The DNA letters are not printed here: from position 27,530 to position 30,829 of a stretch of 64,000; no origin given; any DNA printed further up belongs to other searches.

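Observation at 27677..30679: M1 zinc aminopeptidase fused to a putative Omp85-like outer-membrane beta-barrel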

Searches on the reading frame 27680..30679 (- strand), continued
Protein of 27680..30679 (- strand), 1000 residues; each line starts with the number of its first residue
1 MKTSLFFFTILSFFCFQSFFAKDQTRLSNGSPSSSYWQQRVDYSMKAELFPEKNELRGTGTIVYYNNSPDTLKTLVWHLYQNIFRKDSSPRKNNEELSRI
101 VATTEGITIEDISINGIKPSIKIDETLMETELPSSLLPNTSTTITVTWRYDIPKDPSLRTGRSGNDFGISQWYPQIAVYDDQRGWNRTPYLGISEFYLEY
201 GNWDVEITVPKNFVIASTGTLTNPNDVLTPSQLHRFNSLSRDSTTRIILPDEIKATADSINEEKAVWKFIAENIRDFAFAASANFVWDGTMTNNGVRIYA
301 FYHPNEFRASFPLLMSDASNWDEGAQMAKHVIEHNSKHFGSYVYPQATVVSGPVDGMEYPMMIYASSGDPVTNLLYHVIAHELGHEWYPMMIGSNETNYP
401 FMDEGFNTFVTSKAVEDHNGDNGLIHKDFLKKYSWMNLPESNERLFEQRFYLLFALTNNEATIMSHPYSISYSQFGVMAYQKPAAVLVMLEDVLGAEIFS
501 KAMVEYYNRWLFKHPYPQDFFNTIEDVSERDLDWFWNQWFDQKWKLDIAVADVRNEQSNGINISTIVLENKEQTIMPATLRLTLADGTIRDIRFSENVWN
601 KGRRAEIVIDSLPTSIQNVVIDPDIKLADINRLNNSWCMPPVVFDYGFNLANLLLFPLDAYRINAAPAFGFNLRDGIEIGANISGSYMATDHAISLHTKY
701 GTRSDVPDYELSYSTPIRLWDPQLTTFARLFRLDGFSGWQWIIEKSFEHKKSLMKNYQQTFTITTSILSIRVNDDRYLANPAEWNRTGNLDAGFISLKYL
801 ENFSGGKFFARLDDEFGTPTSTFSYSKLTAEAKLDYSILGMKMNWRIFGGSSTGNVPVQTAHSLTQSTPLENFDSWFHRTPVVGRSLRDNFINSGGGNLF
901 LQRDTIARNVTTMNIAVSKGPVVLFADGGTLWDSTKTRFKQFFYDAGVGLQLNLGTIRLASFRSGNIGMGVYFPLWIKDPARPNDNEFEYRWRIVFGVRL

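Call 18: search_protein_families(library=pfam, alignment_id=A1, max_evalue=0.05)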
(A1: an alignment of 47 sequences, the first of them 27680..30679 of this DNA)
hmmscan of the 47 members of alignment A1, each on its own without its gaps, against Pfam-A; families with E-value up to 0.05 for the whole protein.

A. member 1, window:27680-30679:- (1000 aa): 1 family
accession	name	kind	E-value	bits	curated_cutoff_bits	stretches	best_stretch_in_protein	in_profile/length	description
PF01433.26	Peptidase_M1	-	7.2e-16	58.9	27.7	1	375-539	67-218/218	Peptidase family M1 domain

B. families by the number of members that match (of 47 scanned): 4 families
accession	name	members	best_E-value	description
PF01433.26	Peptidase_M1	47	2.8e-21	Peptidase family M1 domain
PF01103.29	Omp85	3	2.7e-10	Omp85 superfamily domain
PF09670.15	Cas_Cas02710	1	0.0055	Csm6 HEPN domain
PF21946.1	LppM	1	0.022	LppM domain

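Call 22: search_protein_families(library=pfam, proteins=[P0061, P0083, P0106], max_evalue=0.1)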
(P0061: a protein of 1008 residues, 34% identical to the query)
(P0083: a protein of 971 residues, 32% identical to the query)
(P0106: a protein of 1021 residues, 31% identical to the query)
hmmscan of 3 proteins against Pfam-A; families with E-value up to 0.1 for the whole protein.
P0061 (1008 aa): 2 families
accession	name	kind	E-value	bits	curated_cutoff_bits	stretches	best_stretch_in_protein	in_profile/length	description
PF01433.26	Peptidase_M1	-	1.9e-14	54.2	27.7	1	313-523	10-218/218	Peptidase family M1 domain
PF01103.29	Omp85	-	2.8e-08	34.1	24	1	789-954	133-291/325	Omp85 superfamily domain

P0083 (971 aa): 2 families
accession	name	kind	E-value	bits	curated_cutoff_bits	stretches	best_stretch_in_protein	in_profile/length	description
PF01433.26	Peptidase_M1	-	2.8e-17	63.5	27.7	1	270-481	9-218/218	Peptidase family M1 domain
PF01103.29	Omp85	-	2.7e-10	40.7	24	1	748-917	134-291/325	Omp85 superfamily domain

P0106 (1021 aa): 2 families
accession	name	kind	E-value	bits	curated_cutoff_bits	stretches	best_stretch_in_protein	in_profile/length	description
PF01433.26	Peptidase_M1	-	1.6e-18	67.5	27.7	1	328-522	30-218/218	Peptidase family M1 domain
PF24607.1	CBM_AftD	-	0.068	13.2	27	0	569-602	20-53/149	Arabinofuranosyltransferase D, third carbohydrate binding module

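Call 24: predict_structure(alignment_id=A1)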
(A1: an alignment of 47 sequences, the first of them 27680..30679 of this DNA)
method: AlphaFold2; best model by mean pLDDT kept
length: 1000 residues; sequences in the alignment: 47
mean_pLDDT: 89.5   pTM: 0.87
mean pLDDT of the five models: 89.5, 89.4, 88.5, 87.9, 87.1
residues with pLDDT >= 90: 701; 70-90: 230; 50-70: 42; < 50: 27
segments of 3 or more residues with pLDDT < 50: 18-21, 95-99, 753-755, 936-939, 956-965
pLDDT, mean of each block of 10 residues (from residue 1): 68 58 82 94 98 95 97 94 81 50 85 95 92 96 98 85 93 93 87 79 98 96 97 96 94 75 94 96 96 97 94 89 95 96 97 91 94 94 95 90 95 94 91 84 93 90 88 87 97 96 97 96 98 96 96 91 94 96 95 93 92 92 95 90 78 84 89 93 90 94 94 92 93 95 90 65 97 91 89 97 86 96 95 89 93 93 91 86 83 87 85 93 93 62 92 57 54 92 86 79
secondary structure, 60 per line:
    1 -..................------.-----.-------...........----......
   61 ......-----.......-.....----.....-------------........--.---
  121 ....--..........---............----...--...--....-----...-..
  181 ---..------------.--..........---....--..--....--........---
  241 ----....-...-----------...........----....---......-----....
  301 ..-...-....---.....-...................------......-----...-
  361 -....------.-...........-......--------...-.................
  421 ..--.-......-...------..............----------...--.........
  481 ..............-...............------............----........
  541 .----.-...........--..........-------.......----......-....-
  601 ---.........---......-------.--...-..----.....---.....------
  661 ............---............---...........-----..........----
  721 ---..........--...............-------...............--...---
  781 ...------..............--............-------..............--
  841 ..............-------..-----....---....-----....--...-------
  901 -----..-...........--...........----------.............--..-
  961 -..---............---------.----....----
elements in order (helices of 4 or more, strands of 3 or more residues): H2-19 E40-50 E55-66 E72-78 H80-84 H89-93 E107-114 E121-124 E127-136 E140-151 E161-163 E166-169 E175-177 E201-210 E214-217 H224-227 H230-237 E245-248 E264-274 E279-282 E286-291 E297-302 E308-311 E315-319 H321-339 E346-351 E357-359 E362-365 H374-384 H386-391 H404-422 H427-432 H443-456 H472-494 H496-510 H517-528 H533-541 E548-558 E561-570 E578-584 E589-594 H596-599 E604-612 E616-621 E642-646 H650-654 E661-672 E676-687 E691-701 E707-716 E724-733 E736-750 E758-772 E790-803 E806-817 E825-838 E841-854 H869-872 H876-879 H885-888 E891-893 E909-919 E922-932 E943-955 E967-978 E993-996

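Call 30: fold_search(model_id=the predicted structure, library=pdb)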
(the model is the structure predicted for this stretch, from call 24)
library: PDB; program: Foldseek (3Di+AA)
matches with E <= 10: 788; with E <= 0.001: 268
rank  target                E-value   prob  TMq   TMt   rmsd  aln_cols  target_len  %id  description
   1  6ryf_A                6.5e-22  1.00  0.39  0.45   8.0       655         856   13  High-resolution crystal structure of ERAP1 in complex with 15mer phosphinic peptide (released 2019-12-18)
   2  9gjn_A                7.4e-22  1.00  0.39  0.45   8.1       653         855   13  ERAP1 in complex with 1-[2-(3-oxo-3,4-dihydro-2H-1,4-benzothiazin-4-yl)acetamido]cyclohexane-1-carboxylic acid (released 2025-01-22)
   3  7z28_A                7.4e-22  1.00  0.39  0.45   8.0       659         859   13  High-resolution crystal structure of ERAP1 with bound bestatin analogue inhibitor (released 2022-07-27)
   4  6m8p_A                8.2e-22  1.00  0.40  0.46   7.7       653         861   13  Human ERAP1 bound to phosphinic pseudotripeptide inhibitor DG013 (released 2019-12-18)
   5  9gk6                  9.4e-22  1.00  0.39  0.45   8.1       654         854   13  ERAP1 in complex with 1-[2-(6-chloro-3-oxo-3,4-dihydro-2H-1,4-benzothiazin-4-yl)acetamido]cyclohexane-1-carboxylic acid (released 2025-01-22)
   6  6t6r                  1.0e-21  1.00  0.39  0.45   8.1       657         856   13  Human endoplasmic reticulum aminopeptidase 1 (ERAP1) in complex with (4aR,5S,6R,8S,8aR)-5-(2-(Furan-3-yl)ethyl)-8-hydrox (released 2020-03-18)
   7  6q4r_A                1.1e-21  1.00  0.39  0.45   8.1       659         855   12  High-resolution crystal structure of ERAP1 with bound phosphinic transition-state analogue inhibitor (released 2019-04-10)
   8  9gjs                  1.3e-21  1.00  0.40  0.46   7.9       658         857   12  ERAP1 in complex with 1-[2-(6-bromo-3-oxo-3,4-dihydro-2H-1,4-benzoxazin-4-yl)acetamido]-4,4-difluorocyclohexane-1-carbox (released 2025-01-22)
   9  9gke                  2.1e-21  1.00  0.40  0.46   7.9       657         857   12  ERAP1 in complex with 1-[2-(2-oxo-5-phenyl-2,3-dihydro-1,3-benzothiazol-3-yl)acetamido]cyclohexane-1-carboxylic acid (released 2025-01-22)
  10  2yd0_A                2.1e-21  1.00  0.39  0.45   8.0       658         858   13  Crystal structure of the soluble domain of human endoplasmic reticulum aminopeptidase 1 ERAP1 (released 2011-04-13)
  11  8cgp_B                2.3e-21  1.00  0.39  0.45   8.4       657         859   14  Insulin regulated aminopeptidase (IRAP) in complex with an allosteric aryl sulfonamide inhibitor (released 2024-01-31)
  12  9gjn_B                2.5e-21  1.00  0.39  0.45   7.8       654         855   13  ERAP1 in complex with 1-[2-(3-oxo-3,4-dihydro-2H-1,4-benzothiazin-4-yl)acetamido]cyclohexane-1-carboxylic acid (released 2025-01-22)
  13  7zyf_A                2.5e-21  1.00  0.39  0.45   8.6       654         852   14  Insulin regulated aminopeptidase (IRAP) in complex with a nanomolar alpha hydroxy beta amino acid based inhibitor. (released 2022-07-20)
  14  6rqx_A                3.0e-21  1.00  0.39  0.45   7.9       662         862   13  High-resolution crystal structure of ERAP1 in complex with 10mer phosphinic peptide (released 2019-12-18)
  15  5ab0_A                3.0e-21  1.00  0.37  0.40   8.9       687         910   12  Crystal structure of aminopeptidase ERAP2 with ligand (released 2015-09-30)
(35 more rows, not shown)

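Call 40: find_related_loci(query=A1, collection=genome_contigs, flank=6000)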
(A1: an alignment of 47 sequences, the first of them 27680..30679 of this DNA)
Query A1 (1000 aa) in genome_contigs; peptide patterns used: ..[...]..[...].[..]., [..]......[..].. (x = any residue, [..] = any of these).
599 stretches matched a pattern (row limit reached: there are more); 597 encode a relative of the query (tblastn E <= 1e-3); the best 80 are kept; 80 distinct loci.
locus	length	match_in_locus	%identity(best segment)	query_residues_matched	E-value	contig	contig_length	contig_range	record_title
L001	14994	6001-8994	71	3-1000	0e+0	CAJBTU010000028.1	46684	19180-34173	MAG: uncultured Ignavibacteriae bacterium isolate Loc090721-7m_bin-539 genome assembly, contig: bin-539:028/426, whole g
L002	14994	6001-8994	70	3-1000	0e+0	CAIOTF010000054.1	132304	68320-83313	MAG: uncultured Ignavibacteriae bacterium isolate KTt_bin-1621 genome assembly, contig: bin-1621:54/54, whole genome sho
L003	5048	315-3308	68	7-1000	0e+0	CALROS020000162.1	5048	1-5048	MAG: Chitinophaga pinensis isolate JJ-LAS36-244-8-m1-bin313 genome assembly, contig: JJ-LAS36-244-C1337, whole genome sh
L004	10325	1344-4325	60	2-1000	0e+0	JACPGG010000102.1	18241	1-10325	MAG: Ignavibacteriales bacterium isolate NC_groundwater_381_Ag_B-0.1um_46_8 GD18-4_B1_scaffold_695216, whole genome shot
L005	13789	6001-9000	61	1-999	0e+0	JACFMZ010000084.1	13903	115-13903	MAG: Bacteroidetes bacterium isolate BROCD011 NODE_2919_length_13903_cov_6.972270, whole genome shotgun sequence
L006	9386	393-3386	66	3-1000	0e+0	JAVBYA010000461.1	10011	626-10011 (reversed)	MAG: Bacteroidota bacterium isolate GS21 3191, whole genome shotgun sequence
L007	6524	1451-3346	41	8-637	2e-166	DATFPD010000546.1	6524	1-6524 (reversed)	MAG TPA_asm: Gemmatimonadaceae bacterium isolate SMAG_U9294 k141_1984564, whole genome shotgun sequence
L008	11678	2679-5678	33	31-996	1e-147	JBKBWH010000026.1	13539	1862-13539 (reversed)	MAG: Candidatus Kryptonium sp. isolate 21I_069.bin.60 NODE_26_length_13539_cov_4.082603, whole genome shotgun sequence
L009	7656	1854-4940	31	6-996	3e-133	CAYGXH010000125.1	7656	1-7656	MAG TPA_asm: uncultured Chlorobiaceae bacterium isolate ERP119294_co1_130 genome assembly, contig: NODE_13879_length_765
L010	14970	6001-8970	32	37-994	8e-132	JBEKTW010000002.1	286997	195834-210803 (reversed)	MAG: Bacteroidota bacterium isolate SPRUCE 567 SPRUCE_567_2, whole genome shotgun sequence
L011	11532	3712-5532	38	25-640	2e-124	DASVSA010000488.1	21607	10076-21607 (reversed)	MAG TPA_asm: Longimicrobium sp. isolate SMAG_U3250 k141_613195, whole genome shotgun sequence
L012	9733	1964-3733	37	26-637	1e-121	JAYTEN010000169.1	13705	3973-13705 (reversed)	MAG: Gemmatimonadota bacterium isolate GFS_2050 GFS_2050_168, whole genome shotgun sequence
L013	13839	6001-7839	36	21-640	9e-122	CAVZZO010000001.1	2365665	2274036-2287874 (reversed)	MAG: uncultured Gemmatimonadales bacterium isolate MFD01721.bin.1.83 genome assembly, contig: contig_14833, whole genome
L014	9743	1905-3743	38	15-642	3e-121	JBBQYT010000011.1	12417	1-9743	MAG: Longimicrobiales bacterium isolate Co_metawrap_2177 Cmw_2177_k141_16390231_length_12417_cov_7.0000, whole genome sh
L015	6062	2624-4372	37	26-637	3e-121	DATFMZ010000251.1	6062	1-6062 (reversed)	MAG TPA_asm: Gemmatimonadales bacterium isolate SMAG_U9238 k141_309815, whole genome shotgun sequence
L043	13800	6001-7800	34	21-637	5e-110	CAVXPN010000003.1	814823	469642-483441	MAG: uncultured Gemmatimonadales bacterium isolate MFD04580.bin.1.159 genome assembly, contig: contig_51175, whole genom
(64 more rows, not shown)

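Call 43: find_encoding_contigs(protein=P0080, flank=6000, max_places=1)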
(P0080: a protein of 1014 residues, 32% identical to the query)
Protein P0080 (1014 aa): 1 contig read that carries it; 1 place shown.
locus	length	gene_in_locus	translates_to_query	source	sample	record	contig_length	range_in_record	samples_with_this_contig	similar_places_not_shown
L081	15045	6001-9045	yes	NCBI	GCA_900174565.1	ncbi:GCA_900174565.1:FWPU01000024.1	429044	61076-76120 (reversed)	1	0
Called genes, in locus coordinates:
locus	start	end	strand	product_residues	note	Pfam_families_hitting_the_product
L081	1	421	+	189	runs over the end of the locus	PF01844:HNH (weak), PF14279:HNH_5 (weak)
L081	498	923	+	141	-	PF07884:VKOR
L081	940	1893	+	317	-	PF00850:Hist_deacetyl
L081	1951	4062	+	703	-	-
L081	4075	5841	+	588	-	PF13620:CarboxypepD_reg, PF13715:CarbopepD_reg_2, PF17802:SpaA, PF22904:NOMO1-like_2nd (faint), PF18990:DUF5723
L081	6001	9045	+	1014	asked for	PF01433:Peptidase_M1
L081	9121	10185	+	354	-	PF03462:PCRF, PF00472:RF-1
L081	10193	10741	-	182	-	PF04264:YceI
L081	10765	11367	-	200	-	-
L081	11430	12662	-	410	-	PF12704:MacB_PCD, PF02687:FtsX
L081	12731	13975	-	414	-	PF05922:Inhibitor_I9, PF00082:Peptidase_S8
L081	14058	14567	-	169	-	-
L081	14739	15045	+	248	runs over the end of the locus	PF12844:HTH_19, PF13413:HTH_25, PF13560:HTH_31 (weak), PF13464:RodZ_C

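Call 44: find_encoding_contigs(protein=P0106, flank=6000, max_places=1)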
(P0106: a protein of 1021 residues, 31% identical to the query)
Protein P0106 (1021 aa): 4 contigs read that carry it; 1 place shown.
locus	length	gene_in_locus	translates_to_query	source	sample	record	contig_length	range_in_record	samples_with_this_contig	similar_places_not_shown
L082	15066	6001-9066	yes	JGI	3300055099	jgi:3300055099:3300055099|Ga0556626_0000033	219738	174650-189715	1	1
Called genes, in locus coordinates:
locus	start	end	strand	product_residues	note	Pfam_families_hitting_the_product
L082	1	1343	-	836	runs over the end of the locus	PF00595:PDZ (weak), PF17820:PDZ_6 (weak), PF01590:GAF, PF13185:GAF_2, PF13492:GAF_3 (weak), PF07228:SpoIIE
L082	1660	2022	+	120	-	PF02627:CMD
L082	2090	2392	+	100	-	PF12797:Fer4_2 (faint), PF13237:Fer4_10 (faint), PF12838:Fer4_7 (weak), PF13187:Fer4_9 (weak), PF00037:Fer4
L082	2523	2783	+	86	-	-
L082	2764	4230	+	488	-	PF00696:AA_kinase, PF22468:ACT_9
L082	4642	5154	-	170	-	-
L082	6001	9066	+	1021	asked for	PF01433:Peptidase_M1, PF01103:Omp85 (faint)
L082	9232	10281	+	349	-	PF01075:Glyco_transf_9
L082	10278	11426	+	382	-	PF01075:Glyco_transf_9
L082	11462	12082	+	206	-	PF04264:YceI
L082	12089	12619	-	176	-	PF03190:Thioredox_DsbH, PF00085:Thioredoxin, PF13899:Thioredoxin_7, PF13098:Thioredoxin_2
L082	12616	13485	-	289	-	PF03687:UPF0164 (weak), PF19572:PorV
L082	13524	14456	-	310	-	-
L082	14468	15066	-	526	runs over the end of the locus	-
